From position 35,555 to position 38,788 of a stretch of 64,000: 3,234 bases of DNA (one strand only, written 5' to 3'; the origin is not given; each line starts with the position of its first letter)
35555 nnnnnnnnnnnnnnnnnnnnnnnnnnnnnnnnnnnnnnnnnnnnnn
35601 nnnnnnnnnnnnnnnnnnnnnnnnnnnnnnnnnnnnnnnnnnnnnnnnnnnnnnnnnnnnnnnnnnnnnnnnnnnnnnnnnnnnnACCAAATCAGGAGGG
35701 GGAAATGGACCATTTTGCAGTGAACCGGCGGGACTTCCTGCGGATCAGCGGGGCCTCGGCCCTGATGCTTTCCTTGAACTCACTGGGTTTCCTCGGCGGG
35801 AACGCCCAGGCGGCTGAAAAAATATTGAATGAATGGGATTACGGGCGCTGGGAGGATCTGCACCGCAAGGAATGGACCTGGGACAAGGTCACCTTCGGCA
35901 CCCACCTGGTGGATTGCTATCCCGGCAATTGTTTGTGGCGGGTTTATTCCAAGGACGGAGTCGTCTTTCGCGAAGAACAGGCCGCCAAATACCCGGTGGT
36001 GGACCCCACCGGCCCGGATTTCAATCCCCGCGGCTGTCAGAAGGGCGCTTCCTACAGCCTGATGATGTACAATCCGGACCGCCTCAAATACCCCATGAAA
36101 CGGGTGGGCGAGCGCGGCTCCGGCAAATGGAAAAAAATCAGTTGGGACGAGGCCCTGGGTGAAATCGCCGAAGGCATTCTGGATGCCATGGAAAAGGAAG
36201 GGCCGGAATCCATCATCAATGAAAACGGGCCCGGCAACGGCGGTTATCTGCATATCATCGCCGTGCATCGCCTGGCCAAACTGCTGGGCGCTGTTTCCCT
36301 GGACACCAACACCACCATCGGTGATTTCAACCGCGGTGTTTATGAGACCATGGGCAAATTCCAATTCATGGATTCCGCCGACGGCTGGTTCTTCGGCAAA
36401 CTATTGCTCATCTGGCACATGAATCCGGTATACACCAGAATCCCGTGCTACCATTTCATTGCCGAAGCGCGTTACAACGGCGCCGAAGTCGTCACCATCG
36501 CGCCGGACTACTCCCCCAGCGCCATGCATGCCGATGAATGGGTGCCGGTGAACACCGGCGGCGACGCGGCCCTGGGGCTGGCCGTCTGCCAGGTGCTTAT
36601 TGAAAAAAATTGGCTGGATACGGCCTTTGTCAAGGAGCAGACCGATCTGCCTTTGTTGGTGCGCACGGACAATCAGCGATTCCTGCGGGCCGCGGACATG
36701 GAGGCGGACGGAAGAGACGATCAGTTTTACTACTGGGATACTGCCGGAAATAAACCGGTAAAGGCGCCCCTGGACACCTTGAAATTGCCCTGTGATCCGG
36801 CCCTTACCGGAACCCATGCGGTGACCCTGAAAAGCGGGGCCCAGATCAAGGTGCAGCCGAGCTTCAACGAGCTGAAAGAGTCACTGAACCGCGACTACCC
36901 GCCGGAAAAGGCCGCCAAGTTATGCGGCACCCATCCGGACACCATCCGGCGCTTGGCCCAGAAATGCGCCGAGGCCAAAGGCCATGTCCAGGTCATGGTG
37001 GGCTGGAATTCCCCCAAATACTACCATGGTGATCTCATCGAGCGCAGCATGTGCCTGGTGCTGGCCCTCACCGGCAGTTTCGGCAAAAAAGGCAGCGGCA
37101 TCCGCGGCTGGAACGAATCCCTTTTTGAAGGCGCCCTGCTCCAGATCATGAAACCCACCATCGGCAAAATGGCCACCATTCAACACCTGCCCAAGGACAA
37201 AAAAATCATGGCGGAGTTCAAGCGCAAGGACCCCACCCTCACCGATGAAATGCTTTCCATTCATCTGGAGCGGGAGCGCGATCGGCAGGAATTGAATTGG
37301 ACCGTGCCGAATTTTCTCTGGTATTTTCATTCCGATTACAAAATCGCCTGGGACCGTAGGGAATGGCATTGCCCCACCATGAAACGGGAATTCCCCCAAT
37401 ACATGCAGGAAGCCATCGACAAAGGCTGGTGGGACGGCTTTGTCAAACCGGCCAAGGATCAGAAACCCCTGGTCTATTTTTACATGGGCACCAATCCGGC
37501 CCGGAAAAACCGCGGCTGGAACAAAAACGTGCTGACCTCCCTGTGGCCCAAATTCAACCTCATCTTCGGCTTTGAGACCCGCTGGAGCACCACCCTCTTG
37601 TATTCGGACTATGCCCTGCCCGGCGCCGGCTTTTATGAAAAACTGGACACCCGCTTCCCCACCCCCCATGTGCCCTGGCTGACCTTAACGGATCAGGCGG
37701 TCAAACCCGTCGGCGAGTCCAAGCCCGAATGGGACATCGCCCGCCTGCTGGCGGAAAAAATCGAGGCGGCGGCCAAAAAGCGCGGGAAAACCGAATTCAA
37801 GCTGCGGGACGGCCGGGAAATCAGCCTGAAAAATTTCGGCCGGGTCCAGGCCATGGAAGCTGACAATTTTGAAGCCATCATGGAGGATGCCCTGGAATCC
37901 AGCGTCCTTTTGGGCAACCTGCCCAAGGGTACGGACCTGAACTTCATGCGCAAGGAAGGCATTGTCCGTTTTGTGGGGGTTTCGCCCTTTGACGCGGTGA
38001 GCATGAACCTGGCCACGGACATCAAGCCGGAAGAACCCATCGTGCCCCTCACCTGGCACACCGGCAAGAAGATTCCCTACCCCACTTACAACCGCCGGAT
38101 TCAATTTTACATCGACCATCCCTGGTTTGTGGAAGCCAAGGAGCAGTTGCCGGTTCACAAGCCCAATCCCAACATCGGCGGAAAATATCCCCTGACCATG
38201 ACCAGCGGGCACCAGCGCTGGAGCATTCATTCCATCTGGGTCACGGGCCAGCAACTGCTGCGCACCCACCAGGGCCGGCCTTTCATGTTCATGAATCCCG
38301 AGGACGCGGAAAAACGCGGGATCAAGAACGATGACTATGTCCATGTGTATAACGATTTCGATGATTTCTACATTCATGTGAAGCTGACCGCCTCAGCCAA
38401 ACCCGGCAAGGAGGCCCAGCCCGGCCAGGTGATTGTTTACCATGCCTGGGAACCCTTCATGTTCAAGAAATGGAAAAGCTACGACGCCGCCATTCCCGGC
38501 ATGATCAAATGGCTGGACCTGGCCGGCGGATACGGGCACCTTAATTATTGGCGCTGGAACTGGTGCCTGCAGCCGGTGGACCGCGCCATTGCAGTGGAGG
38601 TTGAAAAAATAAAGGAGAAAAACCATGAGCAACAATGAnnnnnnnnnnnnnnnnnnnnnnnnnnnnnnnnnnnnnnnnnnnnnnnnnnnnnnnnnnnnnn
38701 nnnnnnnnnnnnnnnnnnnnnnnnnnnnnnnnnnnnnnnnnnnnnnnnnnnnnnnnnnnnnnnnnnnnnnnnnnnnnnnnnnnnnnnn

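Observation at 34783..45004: EBDH/Nar-type periplasmic molybdoenzyme genes embedded inside a complete Rieske/cytochrome b complex with an octaheme cytochrome c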

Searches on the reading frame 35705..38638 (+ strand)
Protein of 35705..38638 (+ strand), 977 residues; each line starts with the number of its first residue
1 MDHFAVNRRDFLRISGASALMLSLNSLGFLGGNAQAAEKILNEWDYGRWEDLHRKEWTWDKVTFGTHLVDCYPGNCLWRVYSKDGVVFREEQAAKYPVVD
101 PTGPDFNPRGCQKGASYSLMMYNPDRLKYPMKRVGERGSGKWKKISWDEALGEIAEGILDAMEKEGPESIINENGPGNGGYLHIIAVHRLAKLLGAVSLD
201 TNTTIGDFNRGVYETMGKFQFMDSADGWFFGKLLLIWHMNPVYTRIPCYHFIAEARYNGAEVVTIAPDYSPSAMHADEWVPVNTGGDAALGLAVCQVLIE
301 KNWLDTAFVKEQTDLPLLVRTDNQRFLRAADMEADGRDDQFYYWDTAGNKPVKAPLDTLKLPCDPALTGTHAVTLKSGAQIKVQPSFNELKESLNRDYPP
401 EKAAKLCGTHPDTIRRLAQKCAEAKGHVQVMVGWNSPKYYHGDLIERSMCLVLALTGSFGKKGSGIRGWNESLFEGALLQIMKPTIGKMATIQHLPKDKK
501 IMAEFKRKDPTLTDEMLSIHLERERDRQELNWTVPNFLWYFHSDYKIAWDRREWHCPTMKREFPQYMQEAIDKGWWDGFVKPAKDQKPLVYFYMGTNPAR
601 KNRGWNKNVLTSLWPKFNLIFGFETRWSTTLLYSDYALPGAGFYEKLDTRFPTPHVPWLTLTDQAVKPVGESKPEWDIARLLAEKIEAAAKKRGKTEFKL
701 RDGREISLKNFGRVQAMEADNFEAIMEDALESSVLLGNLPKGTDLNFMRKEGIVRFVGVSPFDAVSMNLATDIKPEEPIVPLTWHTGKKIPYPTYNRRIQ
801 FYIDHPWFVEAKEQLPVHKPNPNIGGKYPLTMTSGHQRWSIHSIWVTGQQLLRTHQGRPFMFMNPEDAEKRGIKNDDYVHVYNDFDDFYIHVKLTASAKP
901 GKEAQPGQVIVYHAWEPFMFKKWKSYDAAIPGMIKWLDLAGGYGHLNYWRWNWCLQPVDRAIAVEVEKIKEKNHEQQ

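Call 3: search_protein_families(library=pfam, proteins=[window:35705-38638:+], max_evalue=0.01)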
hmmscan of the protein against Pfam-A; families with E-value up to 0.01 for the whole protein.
window:35705-38638:+ (977 aa): 2 families
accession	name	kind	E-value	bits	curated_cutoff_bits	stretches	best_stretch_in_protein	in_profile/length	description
PF00384.28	Molybdopterin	-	4.7e-38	131.6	24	1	126-685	1-353/353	Molybdopterin oxidoreductase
PF01568.27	Molydop_binding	-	2.5e-13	50.5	26.8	1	830-917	1-82/110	Molydopterin dinucleotide binding domain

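Call 6: search_solved_structures(query=window:35705-38638:+, max_evalue=0.00001)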
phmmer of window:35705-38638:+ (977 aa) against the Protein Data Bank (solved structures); distinct sequences matched with E-value up to 0.00001: 42.
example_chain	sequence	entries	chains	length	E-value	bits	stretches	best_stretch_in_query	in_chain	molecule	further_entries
2ivf_A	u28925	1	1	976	8.4e-219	732.5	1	7-968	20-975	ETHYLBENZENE DEHYDROGENASE ALPHA-SUBUNIT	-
4ydd_A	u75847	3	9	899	7.8e-140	471.1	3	37-352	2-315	DMSO reductase family type II enzyme, molybdopterin subunit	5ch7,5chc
5e7o_A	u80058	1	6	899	8.8e-140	470.9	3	37-352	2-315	DMSO reductase family type II enzyme, molybdopterin subunit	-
3egw_A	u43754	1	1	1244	3e-55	191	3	48-134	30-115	Respiratory nitrate reductase 1 alpha chain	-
1r27_A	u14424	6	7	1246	4.1e-55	190.6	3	48-134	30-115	Respiratory nitrate reductase 1 alpha chain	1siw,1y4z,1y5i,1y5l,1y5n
1q16_A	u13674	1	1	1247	4.1e-55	190.6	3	48-134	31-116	Respiratory nitrate reductase 1 alpha chain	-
3ir7_A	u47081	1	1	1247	6.8e-55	189.9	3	48-134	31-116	Respiratory nitrate reductase 1 alpha chain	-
3ir6_A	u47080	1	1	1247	6.7e-54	186.6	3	48-134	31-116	Respiratory nitrate reductase 1 alpha chain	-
3ir5_A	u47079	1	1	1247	1.5e-53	185.4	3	48-134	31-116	Respiratory nitrate reductase 1 alpha chain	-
7b04_B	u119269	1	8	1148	2.7e-39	138.3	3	229-329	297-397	Nitrite oxidoreductase subunit A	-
2e7z_A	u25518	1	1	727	1.3e-24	89.6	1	101-310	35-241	Acetylene hydratase Ahy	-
2vpw_A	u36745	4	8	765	3.9e-22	81.4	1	102-312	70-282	THIOSULFATE REDUCTASE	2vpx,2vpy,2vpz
9t1s_L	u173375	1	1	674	1.9e-20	75.8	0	108-313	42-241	formate dehydrogenase (coenzyme F420)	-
9vap_A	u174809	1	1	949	3.7e-20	74.9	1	105-312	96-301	Formate dehydrogenase molybdopterin-binding subunit FdhA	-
9h4t_A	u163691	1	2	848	1.1e-18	70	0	825-884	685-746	Trimethylamine-N-oxide reductase 1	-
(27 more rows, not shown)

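Call 8: find_related_loci(query=window:35705-38638:+, collection=genome_contigs, flank=10000)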
Query window:35705-38638:+ (977 aa) in genome_contigs; peptide patterns used: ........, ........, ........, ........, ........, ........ (x = any residue, [..] = any of these).
53 stretches matched a pattern; 35 encode a relative of the query (tblastn E <= 1e-3); 34 distinct loci.
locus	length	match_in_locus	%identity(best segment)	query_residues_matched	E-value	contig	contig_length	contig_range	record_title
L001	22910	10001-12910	91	1-970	0e+0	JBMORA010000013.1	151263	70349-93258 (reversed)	MAG: Thermodesulfobacteriota bacterium isolate Betzabe_MAG168 MAG168_13, whole genome shotgun sequence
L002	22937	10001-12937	75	1-977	0e+0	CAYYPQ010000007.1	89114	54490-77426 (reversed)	MAG TPA_asm: uncultured Desulfobacteraceae bacterium isolate binchicken_co129_900 genome assembly, contig: NODE_425_leng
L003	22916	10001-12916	75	1-968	0e+0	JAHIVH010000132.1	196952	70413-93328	MAG: Proteobacteria bacterium isolate MM_PC_MetaG.mb.70 MM_PC_MetaG.mb.70_k141_1984380, whole genome shotgun sequence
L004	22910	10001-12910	74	1-969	0e+0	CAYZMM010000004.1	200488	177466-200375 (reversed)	MAG TPA_asm: uncultured Thermodesulfobacteriota bacterium isolate SRP141376_co2_50 genome assembly, contig: NODE_99_leng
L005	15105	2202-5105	74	2-968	0e+0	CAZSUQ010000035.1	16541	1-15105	MAG TPA_asm: uncultured Thermodesulfobacteriota bacterium isolate binchicken_co97_83 genome assembly, contig: NODE_14169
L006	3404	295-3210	74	1-968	0e+0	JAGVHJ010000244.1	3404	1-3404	MAG: Desulfobacterales bacterium isolate DeMMO2_31 c_000000089954, whole genome shotgun sequence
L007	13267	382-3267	73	1-960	0e+0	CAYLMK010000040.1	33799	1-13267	MAG TPA_asm: uncultured Thermodesulfobacteriota bacterium isolate binchicken_co274_253 genome assembly, contig: NODE_333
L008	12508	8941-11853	73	1-968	0e+0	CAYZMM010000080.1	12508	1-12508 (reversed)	MAG TPA_asm: uncultured Thermodesulfobacteriota bacterium isolate SRP141376_co2_50 genome assembly, contig: NODE_9784_le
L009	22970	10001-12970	72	1-968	0e+0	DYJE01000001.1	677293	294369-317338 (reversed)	MAG TPA_asm: Desulforapulum autotrophicum isolate FI88_52_17 Afr_mines_FI88_3_length_677293_cov_7_495972, whole genome s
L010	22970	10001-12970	71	1-968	0e+0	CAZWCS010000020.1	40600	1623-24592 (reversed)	MAG TPA_asm: uncultured Desulfobacterales bacterium isolate SRP141376_co4_302 genome assembly, contig: NODE_1722_length_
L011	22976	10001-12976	71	1-968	0e+0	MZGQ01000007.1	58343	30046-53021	MAG: Desulfococcus sp. 4484_241 ex4484_241_scaffold_427, whole genome shotgun sequence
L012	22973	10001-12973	70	1-968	0e+0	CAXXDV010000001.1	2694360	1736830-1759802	MAG: Desulfosudaceae bacterium isolate 2fa5082e-9599-4a38-b238-f5dfa6a28bc4 genome assembly, contig: contig_1, whole gen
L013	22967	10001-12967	70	1-968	0e+0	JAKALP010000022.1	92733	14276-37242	MAG: Deltaproteobacteria bacterium isolate WY5.bin12 NODE_364_length_92733_cov_2.615284, whole genome shotgun sequence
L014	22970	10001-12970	70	1-968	0e+0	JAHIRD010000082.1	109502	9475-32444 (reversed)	MAG: Proteobacteria bacterium isolate MM_PC_MetaG.mb.113 MM_PC_MetaG.mb.113_k141_763675, whole genome shotgun sequence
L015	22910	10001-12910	92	1-970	0e+0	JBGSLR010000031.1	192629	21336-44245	MAG: Desulfobacterales bacterium isolate JTS-AC21 k141_4288881, whole genome shotgun sequence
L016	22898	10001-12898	66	1-968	0e+0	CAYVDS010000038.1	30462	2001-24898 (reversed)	MAG TPA_asm: uncultured bacterium isolate binchicken_co232_148 genome assembly, contig: NODE_2616_length_30462_cov_4.832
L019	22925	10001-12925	62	1-976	0e+0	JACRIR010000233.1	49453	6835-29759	MAG: Candidatus Poribacteria bacterium isolate NC_groundwater_1808_Pr3_B-0.1um_54_35 SR-2_scaffold_141_3273132, whole ge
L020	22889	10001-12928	65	1-976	0e+0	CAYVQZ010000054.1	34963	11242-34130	MAG TPA_asm: uncultured bacterium isolate binchicken_co17_451 genome assembly, contig: NODE_3456_length_34963_cov_26.106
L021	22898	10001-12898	65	1-968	0e+0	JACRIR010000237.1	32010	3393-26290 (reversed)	MAG: Candidatus Poribacteria bacterium isolate NC_groundwater_1808_Pr3_B-0.1um_54_35 SR-2_scaffold_141_3295357, whole ge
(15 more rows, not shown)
